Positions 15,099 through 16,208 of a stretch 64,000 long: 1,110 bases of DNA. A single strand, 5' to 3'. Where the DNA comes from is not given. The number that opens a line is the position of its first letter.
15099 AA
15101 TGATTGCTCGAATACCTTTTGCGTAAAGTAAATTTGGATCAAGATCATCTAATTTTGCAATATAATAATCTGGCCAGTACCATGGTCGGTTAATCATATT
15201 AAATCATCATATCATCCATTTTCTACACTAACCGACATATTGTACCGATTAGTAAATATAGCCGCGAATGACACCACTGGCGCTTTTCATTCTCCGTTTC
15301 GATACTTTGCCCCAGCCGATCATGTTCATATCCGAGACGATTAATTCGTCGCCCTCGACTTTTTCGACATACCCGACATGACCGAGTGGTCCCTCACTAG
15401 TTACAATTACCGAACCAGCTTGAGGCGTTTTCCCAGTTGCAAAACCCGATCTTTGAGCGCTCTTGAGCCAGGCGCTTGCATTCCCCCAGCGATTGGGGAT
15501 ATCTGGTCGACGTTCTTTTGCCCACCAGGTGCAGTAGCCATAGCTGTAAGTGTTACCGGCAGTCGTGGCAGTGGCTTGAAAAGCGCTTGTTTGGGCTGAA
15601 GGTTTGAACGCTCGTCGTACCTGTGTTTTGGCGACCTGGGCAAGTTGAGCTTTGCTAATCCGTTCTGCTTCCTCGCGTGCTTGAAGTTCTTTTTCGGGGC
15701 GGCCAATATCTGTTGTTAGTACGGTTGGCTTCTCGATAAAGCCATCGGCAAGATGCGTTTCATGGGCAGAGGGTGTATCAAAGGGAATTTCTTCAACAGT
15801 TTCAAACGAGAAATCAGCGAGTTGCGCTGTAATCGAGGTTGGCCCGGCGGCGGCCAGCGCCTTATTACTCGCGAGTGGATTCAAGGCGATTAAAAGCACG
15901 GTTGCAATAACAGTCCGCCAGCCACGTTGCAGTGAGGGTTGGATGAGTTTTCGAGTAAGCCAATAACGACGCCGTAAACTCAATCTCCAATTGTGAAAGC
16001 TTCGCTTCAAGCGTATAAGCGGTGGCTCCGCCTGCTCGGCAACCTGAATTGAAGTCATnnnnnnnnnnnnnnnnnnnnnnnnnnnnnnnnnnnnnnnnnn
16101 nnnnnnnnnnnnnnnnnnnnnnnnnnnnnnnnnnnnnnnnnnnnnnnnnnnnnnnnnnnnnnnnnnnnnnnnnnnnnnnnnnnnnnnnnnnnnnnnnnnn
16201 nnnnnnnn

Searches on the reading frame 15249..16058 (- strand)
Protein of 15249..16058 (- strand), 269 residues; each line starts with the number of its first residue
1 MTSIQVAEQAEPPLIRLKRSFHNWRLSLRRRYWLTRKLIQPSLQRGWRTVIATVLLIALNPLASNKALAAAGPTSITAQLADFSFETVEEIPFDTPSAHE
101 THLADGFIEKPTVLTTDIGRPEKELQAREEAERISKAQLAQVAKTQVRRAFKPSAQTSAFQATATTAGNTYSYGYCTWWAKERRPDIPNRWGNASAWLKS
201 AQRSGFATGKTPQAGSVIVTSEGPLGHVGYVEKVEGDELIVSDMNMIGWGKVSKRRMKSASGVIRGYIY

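Call 4: search_protein_families(library=pfam, proteins=[window:15249-16058:-], max_evalue=0.1)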
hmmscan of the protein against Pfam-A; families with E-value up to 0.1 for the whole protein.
window:15249-16058:- (269 aa): 1 family
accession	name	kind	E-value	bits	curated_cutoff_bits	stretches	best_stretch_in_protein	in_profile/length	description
PF05257.22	CHAP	-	4.1e-17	62.9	26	1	168-245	3-81/81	CHAP domain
